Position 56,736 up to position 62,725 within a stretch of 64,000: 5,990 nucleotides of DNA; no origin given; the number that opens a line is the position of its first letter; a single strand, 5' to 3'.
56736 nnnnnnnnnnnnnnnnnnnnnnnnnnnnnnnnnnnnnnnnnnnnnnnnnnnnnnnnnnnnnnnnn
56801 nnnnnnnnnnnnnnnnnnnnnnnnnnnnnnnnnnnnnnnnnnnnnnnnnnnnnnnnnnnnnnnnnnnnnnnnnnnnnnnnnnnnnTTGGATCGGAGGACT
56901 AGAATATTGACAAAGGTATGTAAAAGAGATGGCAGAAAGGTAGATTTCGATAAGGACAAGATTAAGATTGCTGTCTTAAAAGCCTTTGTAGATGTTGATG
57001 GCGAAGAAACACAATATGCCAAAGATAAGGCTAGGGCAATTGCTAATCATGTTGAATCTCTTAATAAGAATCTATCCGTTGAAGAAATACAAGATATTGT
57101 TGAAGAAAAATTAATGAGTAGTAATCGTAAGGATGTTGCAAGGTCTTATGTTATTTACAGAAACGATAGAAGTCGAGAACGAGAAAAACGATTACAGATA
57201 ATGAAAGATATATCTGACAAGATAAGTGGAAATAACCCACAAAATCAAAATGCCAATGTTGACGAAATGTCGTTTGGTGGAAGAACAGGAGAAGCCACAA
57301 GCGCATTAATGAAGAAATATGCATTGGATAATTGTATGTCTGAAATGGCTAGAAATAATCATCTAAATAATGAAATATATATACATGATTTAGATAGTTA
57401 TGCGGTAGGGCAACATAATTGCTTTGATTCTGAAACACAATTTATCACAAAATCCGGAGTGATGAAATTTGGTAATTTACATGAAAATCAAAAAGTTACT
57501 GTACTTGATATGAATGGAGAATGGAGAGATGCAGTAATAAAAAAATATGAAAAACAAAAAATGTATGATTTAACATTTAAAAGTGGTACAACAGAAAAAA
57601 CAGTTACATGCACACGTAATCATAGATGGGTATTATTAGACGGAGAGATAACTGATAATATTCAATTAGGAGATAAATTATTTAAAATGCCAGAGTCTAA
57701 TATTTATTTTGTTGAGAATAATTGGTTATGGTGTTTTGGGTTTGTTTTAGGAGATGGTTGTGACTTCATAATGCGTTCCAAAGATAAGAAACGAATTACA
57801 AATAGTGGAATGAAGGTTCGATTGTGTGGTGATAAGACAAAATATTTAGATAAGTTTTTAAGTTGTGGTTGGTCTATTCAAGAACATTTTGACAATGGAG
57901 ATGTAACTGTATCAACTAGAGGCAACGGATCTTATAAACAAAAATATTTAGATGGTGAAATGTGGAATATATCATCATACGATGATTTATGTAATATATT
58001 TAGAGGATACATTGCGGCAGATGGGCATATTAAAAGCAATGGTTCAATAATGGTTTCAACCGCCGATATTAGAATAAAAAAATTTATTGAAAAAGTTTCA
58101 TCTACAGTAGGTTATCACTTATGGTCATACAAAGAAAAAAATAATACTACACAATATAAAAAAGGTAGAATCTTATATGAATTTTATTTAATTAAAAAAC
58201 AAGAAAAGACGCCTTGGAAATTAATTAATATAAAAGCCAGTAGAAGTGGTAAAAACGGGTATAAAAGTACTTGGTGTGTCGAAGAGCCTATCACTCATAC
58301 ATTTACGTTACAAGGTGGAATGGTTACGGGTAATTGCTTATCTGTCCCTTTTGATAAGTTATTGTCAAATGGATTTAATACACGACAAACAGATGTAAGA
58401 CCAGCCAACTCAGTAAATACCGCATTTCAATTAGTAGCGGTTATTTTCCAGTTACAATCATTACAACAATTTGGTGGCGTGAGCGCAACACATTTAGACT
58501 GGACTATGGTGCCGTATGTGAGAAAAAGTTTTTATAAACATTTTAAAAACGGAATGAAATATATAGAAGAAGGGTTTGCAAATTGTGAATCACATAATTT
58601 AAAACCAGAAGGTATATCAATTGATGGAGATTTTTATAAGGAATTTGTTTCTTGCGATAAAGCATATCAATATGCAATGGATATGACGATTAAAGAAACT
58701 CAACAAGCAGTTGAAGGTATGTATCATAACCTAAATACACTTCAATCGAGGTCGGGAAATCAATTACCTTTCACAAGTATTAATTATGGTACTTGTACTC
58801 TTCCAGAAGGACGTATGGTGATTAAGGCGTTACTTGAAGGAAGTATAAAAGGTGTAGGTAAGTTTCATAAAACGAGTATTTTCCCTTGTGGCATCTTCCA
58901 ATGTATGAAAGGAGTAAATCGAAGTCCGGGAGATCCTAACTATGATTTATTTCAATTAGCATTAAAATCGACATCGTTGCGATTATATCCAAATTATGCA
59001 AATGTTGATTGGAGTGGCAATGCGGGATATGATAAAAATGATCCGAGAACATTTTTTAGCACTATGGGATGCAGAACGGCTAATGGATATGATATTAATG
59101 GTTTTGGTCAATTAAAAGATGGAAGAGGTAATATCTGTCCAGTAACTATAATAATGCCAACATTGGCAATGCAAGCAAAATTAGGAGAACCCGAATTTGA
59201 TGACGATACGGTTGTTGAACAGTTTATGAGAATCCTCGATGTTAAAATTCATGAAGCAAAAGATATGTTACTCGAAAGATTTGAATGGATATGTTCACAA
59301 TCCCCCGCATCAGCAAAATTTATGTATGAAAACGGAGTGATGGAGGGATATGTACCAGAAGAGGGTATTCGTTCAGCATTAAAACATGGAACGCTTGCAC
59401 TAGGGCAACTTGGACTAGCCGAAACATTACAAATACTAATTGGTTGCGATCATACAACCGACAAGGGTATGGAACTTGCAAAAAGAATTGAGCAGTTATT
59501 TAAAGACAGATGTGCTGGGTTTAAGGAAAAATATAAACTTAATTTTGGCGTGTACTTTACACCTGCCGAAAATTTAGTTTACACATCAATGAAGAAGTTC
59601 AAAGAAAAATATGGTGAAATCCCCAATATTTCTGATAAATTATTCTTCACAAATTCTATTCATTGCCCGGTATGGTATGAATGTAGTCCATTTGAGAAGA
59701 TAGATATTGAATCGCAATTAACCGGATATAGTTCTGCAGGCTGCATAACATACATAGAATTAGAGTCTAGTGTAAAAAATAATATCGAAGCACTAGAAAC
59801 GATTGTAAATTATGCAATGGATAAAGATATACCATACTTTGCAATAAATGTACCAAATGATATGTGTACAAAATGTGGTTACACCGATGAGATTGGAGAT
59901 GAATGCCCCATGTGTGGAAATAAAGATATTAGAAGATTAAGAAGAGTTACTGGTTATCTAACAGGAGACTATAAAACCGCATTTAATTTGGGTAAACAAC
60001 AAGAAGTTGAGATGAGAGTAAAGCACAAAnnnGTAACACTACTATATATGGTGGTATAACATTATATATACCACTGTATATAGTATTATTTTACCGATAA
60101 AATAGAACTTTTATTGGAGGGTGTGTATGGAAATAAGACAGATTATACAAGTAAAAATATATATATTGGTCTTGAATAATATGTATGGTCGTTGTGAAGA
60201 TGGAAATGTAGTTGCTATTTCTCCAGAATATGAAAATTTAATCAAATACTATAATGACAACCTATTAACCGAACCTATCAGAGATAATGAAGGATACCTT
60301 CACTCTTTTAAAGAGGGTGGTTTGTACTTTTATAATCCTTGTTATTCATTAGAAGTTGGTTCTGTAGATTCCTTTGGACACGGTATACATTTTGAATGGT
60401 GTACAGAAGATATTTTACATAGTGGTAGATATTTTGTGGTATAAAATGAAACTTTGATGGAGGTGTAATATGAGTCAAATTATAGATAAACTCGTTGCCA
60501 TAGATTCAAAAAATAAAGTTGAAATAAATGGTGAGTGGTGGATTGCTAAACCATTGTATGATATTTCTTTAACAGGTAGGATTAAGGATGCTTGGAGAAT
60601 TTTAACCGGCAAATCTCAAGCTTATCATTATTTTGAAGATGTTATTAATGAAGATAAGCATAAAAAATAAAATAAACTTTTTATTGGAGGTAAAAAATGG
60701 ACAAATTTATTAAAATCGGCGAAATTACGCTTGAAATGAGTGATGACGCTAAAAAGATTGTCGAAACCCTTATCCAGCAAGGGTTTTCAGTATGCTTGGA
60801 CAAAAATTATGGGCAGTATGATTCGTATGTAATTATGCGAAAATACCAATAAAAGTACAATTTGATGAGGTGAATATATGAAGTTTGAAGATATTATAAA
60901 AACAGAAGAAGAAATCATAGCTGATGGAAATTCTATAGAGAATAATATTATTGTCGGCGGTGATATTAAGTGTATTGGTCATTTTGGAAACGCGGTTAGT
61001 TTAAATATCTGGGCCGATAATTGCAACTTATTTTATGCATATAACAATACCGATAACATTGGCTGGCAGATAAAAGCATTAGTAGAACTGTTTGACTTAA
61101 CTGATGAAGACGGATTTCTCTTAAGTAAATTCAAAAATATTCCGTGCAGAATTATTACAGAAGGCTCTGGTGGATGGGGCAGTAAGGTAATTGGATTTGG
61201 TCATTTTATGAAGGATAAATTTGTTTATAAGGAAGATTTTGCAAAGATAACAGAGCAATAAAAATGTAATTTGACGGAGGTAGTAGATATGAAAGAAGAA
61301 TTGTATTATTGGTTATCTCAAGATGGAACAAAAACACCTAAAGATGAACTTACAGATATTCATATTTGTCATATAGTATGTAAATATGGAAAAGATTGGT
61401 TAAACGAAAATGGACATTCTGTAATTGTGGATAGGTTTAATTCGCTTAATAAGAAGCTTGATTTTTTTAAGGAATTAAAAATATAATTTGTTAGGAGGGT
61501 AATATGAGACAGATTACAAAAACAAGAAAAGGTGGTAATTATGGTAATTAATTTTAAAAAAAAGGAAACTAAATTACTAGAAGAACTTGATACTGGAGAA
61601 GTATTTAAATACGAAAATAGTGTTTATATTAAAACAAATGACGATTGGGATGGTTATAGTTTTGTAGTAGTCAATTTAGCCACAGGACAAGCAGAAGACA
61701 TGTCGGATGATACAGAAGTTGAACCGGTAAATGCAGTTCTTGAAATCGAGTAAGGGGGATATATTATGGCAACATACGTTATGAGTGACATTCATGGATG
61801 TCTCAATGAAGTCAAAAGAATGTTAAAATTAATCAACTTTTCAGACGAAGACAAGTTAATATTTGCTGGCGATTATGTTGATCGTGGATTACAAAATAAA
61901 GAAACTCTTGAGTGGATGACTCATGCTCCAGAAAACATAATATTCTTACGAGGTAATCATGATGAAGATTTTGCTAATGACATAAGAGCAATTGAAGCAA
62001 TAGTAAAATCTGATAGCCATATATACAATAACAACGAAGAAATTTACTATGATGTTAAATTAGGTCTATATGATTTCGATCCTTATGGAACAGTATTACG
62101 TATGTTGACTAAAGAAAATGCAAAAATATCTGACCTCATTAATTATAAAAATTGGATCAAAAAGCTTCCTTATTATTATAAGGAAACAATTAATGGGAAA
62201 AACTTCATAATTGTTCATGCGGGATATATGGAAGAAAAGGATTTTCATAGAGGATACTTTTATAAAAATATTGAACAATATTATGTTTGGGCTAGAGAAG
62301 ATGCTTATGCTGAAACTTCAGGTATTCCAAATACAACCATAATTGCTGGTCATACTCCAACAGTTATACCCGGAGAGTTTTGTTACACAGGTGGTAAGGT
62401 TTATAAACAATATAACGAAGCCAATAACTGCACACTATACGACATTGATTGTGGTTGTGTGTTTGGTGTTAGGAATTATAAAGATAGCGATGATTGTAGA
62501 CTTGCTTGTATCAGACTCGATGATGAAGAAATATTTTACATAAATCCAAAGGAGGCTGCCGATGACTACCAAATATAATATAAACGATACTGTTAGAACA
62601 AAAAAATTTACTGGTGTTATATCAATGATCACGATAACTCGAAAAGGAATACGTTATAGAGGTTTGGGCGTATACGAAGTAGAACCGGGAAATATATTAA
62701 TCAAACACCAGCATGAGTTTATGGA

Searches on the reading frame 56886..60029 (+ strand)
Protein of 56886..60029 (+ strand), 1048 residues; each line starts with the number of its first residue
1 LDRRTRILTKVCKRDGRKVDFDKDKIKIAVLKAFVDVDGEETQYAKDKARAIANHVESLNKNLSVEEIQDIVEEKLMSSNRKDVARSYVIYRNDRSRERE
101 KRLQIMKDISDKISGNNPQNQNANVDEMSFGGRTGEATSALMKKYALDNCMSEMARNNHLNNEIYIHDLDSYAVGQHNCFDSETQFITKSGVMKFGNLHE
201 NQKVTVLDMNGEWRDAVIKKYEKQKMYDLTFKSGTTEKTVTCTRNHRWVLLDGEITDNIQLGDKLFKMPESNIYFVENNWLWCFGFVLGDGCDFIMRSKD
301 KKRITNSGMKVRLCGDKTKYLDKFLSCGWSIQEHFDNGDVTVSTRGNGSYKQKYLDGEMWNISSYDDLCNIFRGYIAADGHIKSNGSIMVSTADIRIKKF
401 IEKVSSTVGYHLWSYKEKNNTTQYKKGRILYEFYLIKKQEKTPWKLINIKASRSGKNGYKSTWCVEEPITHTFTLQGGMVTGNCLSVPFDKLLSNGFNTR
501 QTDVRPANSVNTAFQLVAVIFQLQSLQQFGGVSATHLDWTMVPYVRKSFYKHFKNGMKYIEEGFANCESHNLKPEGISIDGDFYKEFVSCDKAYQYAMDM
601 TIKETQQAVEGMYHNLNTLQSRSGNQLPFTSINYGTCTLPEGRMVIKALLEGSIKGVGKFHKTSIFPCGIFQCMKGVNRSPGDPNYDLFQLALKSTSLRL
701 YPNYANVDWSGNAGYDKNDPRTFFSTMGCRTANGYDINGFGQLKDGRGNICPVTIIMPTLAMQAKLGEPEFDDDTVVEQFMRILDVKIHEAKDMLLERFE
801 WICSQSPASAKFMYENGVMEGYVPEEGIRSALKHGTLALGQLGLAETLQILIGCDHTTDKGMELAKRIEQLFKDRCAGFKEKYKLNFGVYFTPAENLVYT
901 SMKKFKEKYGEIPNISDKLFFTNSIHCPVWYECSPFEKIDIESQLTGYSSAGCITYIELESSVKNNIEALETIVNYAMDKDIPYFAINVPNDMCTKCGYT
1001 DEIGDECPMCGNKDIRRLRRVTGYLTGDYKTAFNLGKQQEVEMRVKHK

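Call 11: search_protein_families(library=phrogs, proteins=[window:56886-60029:+], max_evalue=0.00001)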
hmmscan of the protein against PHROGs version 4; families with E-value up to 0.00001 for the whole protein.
window:56886-60029:+ (1048 aa): 4 families
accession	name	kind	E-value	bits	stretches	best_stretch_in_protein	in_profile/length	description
phrog_487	-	moron, auxiliary metabolic gene and host takeover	2.9e-184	615.2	2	481-1047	178-712/718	NrdD-like anaerobic ribonucleotide reductase large subunit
phrog_4218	-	DNA, RNA and nucleotide metabolism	9.3e-71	239.6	1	725-1047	9-332/333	anaerobic ribonucleoside reductase large subunit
phrog_29160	-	DNA, RNA and nucleotide metabolism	2.9e-30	106.5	1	894-1047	2-155/158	anaerobic ribonucleoside reductase large subunit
phrog_26446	-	DNA, RNA and nucleotide metabolism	4e-21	75.8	1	887-1022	227-367/761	anaerobic ribonucleoside reductase large subunit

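Call 12: search_protein_families(library=pfam, proteins=[window:56886-60029:+], max_evalue=0.001)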
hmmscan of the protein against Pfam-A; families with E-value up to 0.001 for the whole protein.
window:56886-60029:+ (1048 aa): 3 families
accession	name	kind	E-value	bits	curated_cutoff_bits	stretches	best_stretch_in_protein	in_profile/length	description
PF13597.11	NRDD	-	8e-139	464.3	26.2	2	478-1047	52-562/562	Anaerobic ribonucleoside-triphosphate reductase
PF03477.21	ATP-cone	-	1.4e-20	74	25.8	1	10-96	2-87/88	ATP cone domain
PF01228.26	Gly_radical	-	7.4e-07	30.1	22.2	1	932-1025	4-102/106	Glycine radical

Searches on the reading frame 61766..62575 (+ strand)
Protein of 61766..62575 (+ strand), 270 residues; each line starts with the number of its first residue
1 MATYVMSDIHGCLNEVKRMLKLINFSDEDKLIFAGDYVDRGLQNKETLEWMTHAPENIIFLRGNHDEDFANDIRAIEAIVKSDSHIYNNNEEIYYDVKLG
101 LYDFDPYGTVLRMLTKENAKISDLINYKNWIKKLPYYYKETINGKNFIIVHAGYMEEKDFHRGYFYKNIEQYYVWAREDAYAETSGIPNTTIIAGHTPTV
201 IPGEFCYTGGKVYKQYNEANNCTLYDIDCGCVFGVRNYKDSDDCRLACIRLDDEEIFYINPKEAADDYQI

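Call 65: find_encoding_contigs(protein=window:61766-62575:+, flank=10000, max_places=1)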
Protein window:61766-62575:+ (270 aa): 15 contigs read that carry it; 1 place shown.
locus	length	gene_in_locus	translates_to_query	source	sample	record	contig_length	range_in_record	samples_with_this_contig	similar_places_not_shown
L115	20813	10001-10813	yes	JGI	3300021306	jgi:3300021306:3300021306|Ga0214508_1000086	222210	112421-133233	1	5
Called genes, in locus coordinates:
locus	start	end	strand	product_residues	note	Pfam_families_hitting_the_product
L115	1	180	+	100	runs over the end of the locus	-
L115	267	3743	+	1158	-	PF02811:PHP, PF07733:DNA_pol3_alpha, PF17657:DNA_pol3_finger, PF14579:HHH_6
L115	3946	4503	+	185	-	PF06941:NT5C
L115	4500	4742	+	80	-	-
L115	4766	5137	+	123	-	-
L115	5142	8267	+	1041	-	PF03477:ATP-cone, PF13597:NRDD, PF01228:Gly_radical (weak)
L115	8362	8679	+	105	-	-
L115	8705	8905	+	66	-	-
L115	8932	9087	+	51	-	-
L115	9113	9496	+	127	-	-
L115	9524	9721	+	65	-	-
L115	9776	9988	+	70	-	-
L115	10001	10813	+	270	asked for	PF00149:Metallophos, PF12850:Metallophos_2 (weak)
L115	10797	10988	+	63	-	-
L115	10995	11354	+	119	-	-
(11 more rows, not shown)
